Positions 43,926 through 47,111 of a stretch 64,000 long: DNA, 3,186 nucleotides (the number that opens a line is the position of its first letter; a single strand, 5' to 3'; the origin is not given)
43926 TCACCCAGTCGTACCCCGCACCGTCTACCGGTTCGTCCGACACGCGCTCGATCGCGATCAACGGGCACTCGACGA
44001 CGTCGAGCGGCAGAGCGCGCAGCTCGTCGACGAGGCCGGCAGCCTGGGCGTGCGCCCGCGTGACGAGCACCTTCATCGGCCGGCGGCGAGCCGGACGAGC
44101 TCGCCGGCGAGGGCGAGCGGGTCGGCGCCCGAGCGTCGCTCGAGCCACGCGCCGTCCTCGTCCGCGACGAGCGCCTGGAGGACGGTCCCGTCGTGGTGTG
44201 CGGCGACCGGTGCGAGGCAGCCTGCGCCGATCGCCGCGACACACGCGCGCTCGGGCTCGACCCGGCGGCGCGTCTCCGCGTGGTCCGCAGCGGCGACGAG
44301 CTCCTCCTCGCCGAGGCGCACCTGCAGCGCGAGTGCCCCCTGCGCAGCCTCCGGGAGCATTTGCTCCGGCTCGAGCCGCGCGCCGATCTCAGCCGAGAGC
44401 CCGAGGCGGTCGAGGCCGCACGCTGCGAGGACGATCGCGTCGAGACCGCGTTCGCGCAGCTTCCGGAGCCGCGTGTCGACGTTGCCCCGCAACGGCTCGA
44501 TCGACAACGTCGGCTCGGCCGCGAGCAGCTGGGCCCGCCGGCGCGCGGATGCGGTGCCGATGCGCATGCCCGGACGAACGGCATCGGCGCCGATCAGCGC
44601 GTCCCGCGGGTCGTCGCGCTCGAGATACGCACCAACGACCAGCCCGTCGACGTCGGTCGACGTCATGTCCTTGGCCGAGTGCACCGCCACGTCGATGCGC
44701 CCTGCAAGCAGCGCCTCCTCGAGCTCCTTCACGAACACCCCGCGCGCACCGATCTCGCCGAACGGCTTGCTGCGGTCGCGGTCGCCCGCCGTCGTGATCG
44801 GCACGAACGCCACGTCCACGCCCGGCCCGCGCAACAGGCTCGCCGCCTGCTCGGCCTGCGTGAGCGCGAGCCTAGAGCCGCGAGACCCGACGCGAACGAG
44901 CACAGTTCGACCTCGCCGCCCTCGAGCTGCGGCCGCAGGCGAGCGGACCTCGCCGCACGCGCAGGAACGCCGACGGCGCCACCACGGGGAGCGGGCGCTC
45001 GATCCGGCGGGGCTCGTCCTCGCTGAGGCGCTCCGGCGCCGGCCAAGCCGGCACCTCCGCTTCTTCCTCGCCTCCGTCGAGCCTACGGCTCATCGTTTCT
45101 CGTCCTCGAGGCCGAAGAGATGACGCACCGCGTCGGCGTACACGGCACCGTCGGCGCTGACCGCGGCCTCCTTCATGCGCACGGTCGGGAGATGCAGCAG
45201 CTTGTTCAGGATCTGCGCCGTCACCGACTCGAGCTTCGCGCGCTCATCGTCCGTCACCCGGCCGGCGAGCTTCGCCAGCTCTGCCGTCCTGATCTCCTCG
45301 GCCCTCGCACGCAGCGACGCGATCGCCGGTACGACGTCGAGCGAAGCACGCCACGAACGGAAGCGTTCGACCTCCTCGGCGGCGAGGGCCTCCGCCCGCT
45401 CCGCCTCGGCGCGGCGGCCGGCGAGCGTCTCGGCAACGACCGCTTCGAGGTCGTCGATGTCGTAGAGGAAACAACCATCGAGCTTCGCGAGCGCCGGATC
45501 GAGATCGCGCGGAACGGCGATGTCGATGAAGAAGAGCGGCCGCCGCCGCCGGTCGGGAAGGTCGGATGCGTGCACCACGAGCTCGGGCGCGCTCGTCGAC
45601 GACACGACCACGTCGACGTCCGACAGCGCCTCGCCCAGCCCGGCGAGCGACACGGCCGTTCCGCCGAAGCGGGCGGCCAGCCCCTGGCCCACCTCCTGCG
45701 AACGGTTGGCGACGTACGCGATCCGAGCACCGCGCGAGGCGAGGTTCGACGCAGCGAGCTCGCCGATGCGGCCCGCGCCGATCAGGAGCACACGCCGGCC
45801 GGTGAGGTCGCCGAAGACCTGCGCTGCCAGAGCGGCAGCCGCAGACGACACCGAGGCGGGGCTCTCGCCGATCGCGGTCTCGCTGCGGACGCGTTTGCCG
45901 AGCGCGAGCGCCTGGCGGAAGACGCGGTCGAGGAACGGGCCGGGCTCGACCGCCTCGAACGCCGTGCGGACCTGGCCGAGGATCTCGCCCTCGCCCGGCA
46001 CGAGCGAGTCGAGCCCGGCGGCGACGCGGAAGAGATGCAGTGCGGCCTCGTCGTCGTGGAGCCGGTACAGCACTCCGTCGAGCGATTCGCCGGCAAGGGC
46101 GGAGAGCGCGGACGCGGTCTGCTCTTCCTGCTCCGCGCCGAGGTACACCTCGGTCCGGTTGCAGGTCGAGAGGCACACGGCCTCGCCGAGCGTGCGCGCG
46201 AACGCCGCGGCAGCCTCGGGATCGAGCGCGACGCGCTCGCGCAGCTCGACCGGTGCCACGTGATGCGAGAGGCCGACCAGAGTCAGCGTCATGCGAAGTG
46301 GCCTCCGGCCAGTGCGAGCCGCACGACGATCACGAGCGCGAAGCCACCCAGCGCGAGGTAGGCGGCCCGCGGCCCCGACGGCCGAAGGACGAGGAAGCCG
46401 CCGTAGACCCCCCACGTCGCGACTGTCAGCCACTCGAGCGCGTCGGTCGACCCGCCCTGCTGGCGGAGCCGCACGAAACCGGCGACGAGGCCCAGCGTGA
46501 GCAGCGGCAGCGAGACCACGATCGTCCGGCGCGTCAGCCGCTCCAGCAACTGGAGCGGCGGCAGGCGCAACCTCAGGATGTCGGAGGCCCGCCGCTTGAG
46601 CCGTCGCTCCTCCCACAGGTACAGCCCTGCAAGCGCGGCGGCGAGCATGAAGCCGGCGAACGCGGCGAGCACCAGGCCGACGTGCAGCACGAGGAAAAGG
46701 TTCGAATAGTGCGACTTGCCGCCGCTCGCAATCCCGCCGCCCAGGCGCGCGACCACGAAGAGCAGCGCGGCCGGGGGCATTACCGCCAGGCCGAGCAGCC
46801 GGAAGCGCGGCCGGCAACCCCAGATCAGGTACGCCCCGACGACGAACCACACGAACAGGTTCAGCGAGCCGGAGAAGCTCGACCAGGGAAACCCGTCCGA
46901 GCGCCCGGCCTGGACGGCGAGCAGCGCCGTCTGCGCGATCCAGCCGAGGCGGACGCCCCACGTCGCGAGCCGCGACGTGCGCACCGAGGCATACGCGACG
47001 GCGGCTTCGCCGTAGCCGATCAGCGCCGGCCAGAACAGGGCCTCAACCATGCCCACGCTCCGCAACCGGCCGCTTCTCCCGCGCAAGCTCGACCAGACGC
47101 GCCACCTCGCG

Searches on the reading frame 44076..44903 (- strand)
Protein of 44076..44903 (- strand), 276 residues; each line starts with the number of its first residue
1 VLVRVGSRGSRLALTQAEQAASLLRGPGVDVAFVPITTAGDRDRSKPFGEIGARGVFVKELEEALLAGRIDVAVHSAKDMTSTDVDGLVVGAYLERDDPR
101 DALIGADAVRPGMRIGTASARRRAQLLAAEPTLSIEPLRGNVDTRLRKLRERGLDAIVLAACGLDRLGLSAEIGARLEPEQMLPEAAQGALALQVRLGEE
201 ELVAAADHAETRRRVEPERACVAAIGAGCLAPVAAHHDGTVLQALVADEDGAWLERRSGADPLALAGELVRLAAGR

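Call 49: search_protein_families(library=pfam, proteins=[window:44076-44903:-], max_evalue=0.001)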
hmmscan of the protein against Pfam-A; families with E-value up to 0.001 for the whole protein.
window:44076-44903:- (276 aa): 2 families
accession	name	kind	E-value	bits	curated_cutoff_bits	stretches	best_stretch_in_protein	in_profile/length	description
PF01379.25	Porphobil_deam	-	7.4e-69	231.9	22.1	1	3-202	1-205/207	Porphobilinogen deaminase, dipyromethane cofactor binding domain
PF03900.20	Porphobil_deamC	-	0.00027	21.7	26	1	214-263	3-58/74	Porphobilinogen deaminase, C-terminal domain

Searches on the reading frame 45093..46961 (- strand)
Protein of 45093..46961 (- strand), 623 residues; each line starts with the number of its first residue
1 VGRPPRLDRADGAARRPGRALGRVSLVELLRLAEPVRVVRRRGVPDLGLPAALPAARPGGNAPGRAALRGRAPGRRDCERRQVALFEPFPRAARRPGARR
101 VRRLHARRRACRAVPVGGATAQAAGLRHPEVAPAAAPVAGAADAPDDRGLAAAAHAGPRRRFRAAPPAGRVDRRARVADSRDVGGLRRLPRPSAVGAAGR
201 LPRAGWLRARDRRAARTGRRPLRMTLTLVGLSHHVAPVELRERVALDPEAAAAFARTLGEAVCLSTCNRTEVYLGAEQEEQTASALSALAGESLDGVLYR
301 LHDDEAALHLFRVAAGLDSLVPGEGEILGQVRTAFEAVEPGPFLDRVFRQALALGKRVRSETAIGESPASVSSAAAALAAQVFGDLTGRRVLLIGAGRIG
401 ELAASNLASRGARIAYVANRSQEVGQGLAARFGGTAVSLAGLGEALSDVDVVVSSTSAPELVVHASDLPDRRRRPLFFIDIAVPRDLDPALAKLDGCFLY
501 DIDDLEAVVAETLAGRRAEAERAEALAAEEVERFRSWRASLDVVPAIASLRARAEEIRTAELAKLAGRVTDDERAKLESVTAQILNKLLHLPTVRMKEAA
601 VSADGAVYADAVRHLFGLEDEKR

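Call 49: search_protein_families(library=pfam, proteins=[window:45093-46961:-], max_evalue=0.001)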
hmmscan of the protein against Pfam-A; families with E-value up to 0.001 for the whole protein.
window:45093-46961:- (623 aa): 6 families
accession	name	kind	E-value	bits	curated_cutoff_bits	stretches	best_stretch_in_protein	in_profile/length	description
PF05201.20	GlutR_N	-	7.2e-38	130.2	27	1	229-362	1-151/151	Glutamyl-tRNAGlu reductase, N-terminal domain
PF01488.26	Shikimate_DH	-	1.2e-34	119.8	24.3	1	378-508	2-138/138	Shikimate / quinate 5-dehydrogenase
PF00745.25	GlutR_dimer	-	7.9e-26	90.7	22.9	1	522-618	1-99/99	Glutamyl-tRNAGlu reductase, dimerisation domain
PF13241.12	NAD_binding_7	-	1e-05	26.5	22.1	1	383-469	2-82/104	Putative NAD(P)-binding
PF02826.25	2-Hacid_dh_C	-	3.8e-05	23.6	25.1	1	383-456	31-99/178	D-isomer specific 2-hydroxyacid dehydrogenase, NAD binding domain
PF03807.23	F420_oxidored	-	5.2e-05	24.2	21.6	1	391-483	2-93/94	NADP oxidoreductase coenzyme F420-dependent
